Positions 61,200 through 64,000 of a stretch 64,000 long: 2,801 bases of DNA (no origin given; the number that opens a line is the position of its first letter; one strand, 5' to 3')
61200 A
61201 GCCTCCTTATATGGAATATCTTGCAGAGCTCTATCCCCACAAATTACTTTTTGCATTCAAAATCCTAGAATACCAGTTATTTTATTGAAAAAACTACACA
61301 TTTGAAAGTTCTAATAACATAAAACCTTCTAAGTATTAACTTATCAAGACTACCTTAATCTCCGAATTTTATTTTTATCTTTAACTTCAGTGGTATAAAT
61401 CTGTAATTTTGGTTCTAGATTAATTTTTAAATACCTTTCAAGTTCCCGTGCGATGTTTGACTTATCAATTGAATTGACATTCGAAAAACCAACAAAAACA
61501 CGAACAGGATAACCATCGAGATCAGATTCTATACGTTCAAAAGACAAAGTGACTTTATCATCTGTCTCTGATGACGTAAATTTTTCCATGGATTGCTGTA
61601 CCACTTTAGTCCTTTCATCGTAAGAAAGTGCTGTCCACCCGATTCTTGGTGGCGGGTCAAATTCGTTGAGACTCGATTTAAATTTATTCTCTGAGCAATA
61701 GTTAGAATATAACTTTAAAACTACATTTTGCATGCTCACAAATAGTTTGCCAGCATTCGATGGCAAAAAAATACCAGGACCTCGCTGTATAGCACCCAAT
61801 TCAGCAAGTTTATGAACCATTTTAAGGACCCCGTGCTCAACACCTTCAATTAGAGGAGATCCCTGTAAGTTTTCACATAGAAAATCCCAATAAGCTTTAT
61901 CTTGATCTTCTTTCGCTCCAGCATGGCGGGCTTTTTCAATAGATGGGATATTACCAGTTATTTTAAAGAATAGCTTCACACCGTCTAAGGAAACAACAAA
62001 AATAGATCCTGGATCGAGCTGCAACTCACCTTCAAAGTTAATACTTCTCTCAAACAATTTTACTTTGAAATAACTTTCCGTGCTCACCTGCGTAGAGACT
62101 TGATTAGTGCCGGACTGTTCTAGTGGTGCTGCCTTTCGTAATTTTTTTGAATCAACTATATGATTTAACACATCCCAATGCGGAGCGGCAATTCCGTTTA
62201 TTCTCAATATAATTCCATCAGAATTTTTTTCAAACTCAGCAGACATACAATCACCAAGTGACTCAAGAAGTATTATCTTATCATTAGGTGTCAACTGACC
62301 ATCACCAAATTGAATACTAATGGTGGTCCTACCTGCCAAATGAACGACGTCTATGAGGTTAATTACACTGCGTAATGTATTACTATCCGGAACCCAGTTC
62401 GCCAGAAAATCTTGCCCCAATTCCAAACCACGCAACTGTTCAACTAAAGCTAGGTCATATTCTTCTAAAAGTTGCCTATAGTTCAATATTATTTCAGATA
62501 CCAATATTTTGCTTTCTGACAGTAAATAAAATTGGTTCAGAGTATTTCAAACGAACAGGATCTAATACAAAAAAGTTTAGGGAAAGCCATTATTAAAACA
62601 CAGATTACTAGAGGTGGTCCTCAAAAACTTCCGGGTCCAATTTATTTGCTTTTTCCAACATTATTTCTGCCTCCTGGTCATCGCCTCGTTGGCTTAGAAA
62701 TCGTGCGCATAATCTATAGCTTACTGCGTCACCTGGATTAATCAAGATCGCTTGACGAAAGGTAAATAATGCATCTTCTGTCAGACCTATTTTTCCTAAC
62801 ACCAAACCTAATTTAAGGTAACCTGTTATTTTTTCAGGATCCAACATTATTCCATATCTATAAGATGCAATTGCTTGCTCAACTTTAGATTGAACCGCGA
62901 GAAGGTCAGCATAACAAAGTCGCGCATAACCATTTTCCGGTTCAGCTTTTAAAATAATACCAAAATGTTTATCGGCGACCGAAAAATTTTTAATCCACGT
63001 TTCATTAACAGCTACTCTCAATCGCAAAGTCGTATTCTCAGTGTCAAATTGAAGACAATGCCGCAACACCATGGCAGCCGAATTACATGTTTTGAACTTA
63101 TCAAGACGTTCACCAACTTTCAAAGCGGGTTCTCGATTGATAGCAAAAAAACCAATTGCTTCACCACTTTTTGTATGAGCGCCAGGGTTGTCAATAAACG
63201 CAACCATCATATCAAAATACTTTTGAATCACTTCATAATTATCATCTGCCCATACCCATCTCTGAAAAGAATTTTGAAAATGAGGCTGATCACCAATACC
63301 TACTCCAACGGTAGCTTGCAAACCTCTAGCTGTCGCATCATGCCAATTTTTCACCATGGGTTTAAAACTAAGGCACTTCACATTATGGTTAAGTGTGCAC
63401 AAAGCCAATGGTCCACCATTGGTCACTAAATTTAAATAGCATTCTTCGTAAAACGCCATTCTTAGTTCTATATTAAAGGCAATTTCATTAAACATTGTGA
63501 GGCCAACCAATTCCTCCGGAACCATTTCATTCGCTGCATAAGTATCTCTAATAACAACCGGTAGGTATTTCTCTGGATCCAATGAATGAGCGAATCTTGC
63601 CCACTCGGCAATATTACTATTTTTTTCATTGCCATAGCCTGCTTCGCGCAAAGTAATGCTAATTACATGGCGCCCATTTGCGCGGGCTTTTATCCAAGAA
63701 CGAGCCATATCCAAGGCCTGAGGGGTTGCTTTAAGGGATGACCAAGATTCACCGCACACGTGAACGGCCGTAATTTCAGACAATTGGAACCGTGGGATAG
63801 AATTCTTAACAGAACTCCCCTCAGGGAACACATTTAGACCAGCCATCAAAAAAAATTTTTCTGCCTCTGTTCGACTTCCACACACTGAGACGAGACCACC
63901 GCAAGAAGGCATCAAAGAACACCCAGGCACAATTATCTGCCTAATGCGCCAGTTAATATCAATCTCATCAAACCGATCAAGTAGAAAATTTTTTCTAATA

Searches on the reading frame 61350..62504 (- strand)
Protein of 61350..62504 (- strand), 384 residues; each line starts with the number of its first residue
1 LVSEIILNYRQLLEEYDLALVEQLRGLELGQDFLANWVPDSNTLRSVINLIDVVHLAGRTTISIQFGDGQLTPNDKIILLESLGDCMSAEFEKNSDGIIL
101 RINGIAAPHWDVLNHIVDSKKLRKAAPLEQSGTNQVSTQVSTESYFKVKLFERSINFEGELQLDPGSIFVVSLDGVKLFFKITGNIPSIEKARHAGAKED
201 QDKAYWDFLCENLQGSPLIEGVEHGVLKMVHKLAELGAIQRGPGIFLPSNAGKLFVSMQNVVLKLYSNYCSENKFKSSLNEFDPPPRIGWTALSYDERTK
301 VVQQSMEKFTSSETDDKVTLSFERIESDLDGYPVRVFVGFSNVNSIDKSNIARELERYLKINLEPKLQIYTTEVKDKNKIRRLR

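Call 4: search_protein_families(library=pfam, proteins=[window:61350-62504:-], max_evalue=0.01)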
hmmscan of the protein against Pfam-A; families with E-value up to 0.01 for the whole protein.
window:61350-62504:- (384 aa): 0 families

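Call 5: search_protein_families(library=ncbifam, proteins=[window:61350-62504:-], max_evalue=0.01)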
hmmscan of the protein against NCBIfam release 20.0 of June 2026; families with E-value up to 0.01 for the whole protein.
window:61350-62504:- (384 aa): 0 families

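Call 51: search_solved_structures(query=window:61350-62504:-, max_evalue=1)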
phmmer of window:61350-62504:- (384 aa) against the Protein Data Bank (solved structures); distinct sequences matched with E-value up to 1: 0.

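Call 52: find_homologous_proteins(query=window:61350-62504:-, max_evalue=0.001)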
Query window:61350-62504:- (384 aa): 3 proteins with E <= 0.001 among 4108 candidates.
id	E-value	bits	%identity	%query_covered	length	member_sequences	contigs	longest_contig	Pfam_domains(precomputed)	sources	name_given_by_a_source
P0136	3.1e-252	854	100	100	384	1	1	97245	-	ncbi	-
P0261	8.7e-161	553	67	100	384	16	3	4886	-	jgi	jgi:hypothetical protein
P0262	4.9e-109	383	51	98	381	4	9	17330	-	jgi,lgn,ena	jgi:hypothetical protein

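Call 63: search_solved_structures(query=A3, max_evalue=10, show_alignments=2)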
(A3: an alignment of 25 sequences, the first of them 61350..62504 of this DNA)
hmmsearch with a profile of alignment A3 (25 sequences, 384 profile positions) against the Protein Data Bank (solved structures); distinct sequences matched with E-value up to 10: 0.

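Call 65: search_protein_families(library=pfam, alignment_id=A3, max_evalue=1)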
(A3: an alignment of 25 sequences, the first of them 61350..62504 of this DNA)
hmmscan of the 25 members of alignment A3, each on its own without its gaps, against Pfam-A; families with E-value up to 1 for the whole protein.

A. member 1, window:61350-62504:- (384 aa): 1 family
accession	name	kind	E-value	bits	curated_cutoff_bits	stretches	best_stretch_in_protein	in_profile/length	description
PF25271.1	DUF7868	-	0.13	12.6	25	1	298-344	29-75/158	Domain of unknown function (DUF7868)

B. families by the number of members that match (of 25 scanned): 16 families
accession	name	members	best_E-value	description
PF05659.16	RPW8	1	0.024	Arabidopsis broad-spectrum mildew resistance protein RPW8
PF13704.12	Glyco_tranf_2_4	1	0.065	Glycosyl transferase family 2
PF16041.10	APD1-4_M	1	0.066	E3 ubiquitin-protein ligase APD1-4, middle domain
PF22153.2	SelB_WH1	1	0.071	Elongation factor SelB, first winged-helix domain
PF25271.1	DUF7868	1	0.13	Domain of unknown function (DUF7868)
PF00856.33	SET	1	0.15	SET domain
PF22939.2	GPIID_WHD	1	0.17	GPI inositol-deacylase, winged helix domain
PF01070.24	FMN_dh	1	0.2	FMN-dependent dehydrogenase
PF09270.16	BTD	1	0.22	Beta-trefoil DNA-binding domain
PF04356.17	DUF489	1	0.26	Protein of unknown function (DUF489)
PF15792.10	LAS2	1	0.32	Lung adenoma susceptibility protein 2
PF13285.11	DUF4073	1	0.37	Domain of unknown function (DUF4073)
PF05618.17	Zn_protease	1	0.62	Putative ATP-dependent zinc protease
PF16519.10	TRPM_tetra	1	0.63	Tetramerisation domain of TRPM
PF20212.3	DUF6572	1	0.72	Family of unknown function (DUF6572)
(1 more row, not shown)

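Call 66: predict_structure(alignment_id=A2)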
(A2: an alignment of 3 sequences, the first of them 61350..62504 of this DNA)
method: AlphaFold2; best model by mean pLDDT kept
length: 384 residues; sequences in the alignment: 3
mean_pLDDT: 47.3   pTM: 0.33
mean pLDDT of the five models: 47.3, 42.7, 42.0, 41.7, 40.1
residues with pLDDT >= 90: 0; 70-90: 63; 50-70: 86; < 50: 235
segments of 3 or more residues with pLDDT < 50: 1-3, 16-36, 111-293, 327-333, 364-376, 378-384
pLDDT, mean of each block of 10 residues (from residue 1): 61 52 47 48 64 67 78 77 76 81 66 37 28 28 23 28 33 28 31 33 37 30 33 33 29 34 37 31 32 56 74 58 54 55 63 67 51 45 38
secondary structure, 60 per line:
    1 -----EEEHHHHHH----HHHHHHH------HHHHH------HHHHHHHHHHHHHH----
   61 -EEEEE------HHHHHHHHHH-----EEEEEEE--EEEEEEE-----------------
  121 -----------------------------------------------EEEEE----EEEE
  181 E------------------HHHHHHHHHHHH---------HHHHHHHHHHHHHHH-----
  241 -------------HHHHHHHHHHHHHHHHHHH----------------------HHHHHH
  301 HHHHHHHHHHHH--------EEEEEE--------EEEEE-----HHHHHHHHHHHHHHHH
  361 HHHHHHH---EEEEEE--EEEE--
elements in order: E6-8 H9-14 H19-25 H32-36 H43-56 E62-66 H73-82 E88-94 E97-103 E168-172 E177-181 H200-211 H221-235 H254-272 H295-312 E321-326 E335-339 H345-367 E371-376 E379-382

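Call 80: search_protein_representatives(alignment_id=A2)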
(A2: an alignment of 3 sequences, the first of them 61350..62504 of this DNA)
Query: 3 sequences, 384 profile positions. Proteins with E-value up to 0.001 (for the whole library): 671; up to 1e-10: 426; up to 1e-30: 56. The best 150 are listed.
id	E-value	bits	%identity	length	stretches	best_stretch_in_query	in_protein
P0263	2.7e-48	181.4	-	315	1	7-320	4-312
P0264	3.6e-45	171.1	-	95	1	295-384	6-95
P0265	3.2e-44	168.0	-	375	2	187-383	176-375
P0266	1.1e-43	166.2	-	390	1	5-383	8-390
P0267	3.7e-43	164.5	-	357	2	169-383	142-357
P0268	4.7e-42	160.9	-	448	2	173-383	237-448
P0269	1.2e-41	159.6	-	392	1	7-383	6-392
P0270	2.0e-41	158.8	-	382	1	15-383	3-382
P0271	2.8e-41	158.3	-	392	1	8-383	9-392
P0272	6.6e-41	157.1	-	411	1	8-383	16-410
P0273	2.1e-40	155.4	-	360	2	173-383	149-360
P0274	9.1e-40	153.3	-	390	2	178-383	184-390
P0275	1.6e-39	152.5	-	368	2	176-383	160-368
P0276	2.9e-39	151.7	-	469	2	153-383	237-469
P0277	8.8e-39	150.1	-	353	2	185-383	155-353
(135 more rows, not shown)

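Call 95: search_protein_families(library=padloc, proteins=[window:61350-62504:-], max_evalue=0.001)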
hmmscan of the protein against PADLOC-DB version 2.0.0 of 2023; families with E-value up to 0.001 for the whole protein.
window:61350-62504:- (384 aa): 0 families

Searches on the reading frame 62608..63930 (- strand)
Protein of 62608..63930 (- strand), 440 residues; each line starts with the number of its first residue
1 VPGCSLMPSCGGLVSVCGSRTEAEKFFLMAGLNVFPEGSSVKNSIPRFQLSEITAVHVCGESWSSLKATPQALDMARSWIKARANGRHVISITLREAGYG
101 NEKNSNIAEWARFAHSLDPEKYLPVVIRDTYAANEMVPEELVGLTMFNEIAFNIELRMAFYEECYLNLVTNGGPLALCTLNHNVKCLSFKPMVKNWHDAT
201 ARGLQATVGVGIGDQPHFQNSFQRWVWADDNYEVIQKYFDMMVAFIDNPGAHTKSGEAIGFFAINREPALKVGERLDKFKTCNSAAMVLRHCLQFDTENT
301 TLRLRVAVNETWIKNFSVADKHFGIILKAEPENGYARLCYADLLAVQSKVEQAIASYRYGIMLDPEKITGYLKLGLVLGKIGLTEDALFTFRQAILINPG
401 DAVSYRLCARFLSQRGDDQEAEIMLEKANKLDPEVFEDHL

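Call 4: search_protein_families(library=pfam, proteins=[window:62608-63930:-], max_evalue=0.01)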
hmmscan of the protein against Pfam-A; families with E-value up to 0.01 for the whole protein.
window:62608-63930:- (440 aa): 10 families
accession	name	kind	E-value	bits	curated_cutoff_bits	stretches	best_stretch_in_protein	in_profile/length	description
PF14559.12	TPR_19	-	1.9e-07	31.7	25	1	384-434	7-57/68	Tetratricopeptide repeat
PF07719.23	TPR_2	-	2.6e-07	30.7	27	0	370-401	3-34/34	Tetratricopeptide repeat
PF13181.12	TPR_8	-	8.2e-07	29.2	25.7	0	371-400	4-33/34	Tetratricopeptide repeat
PF13414.12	TPR_11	-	1.7e-06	28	26.8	1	347-382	7-42/42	TPR repeat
PF13431.12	TPR_17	-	2.6e-06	27.7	24.4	0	391-422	2-33/34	Tetratricopeptide repeat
PF00515.34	TPR_1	-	2e-05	24.6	27.8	0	371-400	4-33/34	Tetratricopeptide repeat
PF13428.12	TPR_14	-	2.7e-05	24.9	23.5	0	405-435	4-34/44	Tetratricopeptide repeat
PF13432.12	TPR_16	-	0.00063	20.6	32.7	0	315-359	12-56/65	Tetratricopeptide repeat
PF23914.1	TPR_CcmH_CycH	-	0.0012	19.2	42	0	358-433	40-118/158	Cytochrome c-type biogenesis protein H TPR domain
PF13424.12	TPR_12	-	0.0021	18.7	30.1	0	399-428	42-71/77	Tetratricopeptide repeat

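Call 5: search_protein_families(library=ncbifam, proteins=[window:62608-63930:-], max_evalue=0.01)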
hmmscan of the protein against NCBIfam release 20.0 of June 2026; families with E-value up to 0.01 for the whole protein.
window:62608-63930:- (440 aa): 7 families
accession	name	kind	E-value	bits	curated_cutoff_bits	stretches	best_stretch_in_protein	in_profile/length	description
NF040959.1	MamA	equivalog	3.7e-09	36.3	200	2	265-377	70-182/204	magnetosome protein MamA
TIGR02917.1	PEP_TPR_lipo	equivalog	3.7e-08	31.7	312.2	1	285-378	144-237/899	XrtA/PEP-CTERM system TPR-repeat protein PrsT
TIGR02521.1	type_IV_pilW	equivalog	7.7e-06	25.6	154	1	283-430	48-197/234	type IV pilus biogenesis/stability protein PilW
TIGR02552.1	LcrH_SycD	equivalog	0.00056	19.6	104.8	1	294-399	12-117/136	SycD/LcrH family type III secretion system chaperone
TIGR00990.1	3a0801s09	subfamily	0.0011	17.8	757.25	0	320-395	385-460/615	mitochondrial import receptor subunit TOM70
NF033762.1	social_mot_Tgl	equivalog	0.0023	17.3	225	1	316-437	82-205/252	social motility TPR repeat lipoprotein Tgl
TIGR02996.1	rpt_mate_G_obs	domain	0.0091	15.8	29.05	0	327-345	9-27/45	TIGR02996 domain-containing protein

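Call 95: search_protein_families(library=padloc, proteins=[window:62608-63930:-], max_evalue=0.001)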
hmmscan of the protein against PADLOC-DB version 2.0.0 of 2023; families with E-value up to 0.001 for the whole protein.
window:62608-63930:- (440 aa): 0 families
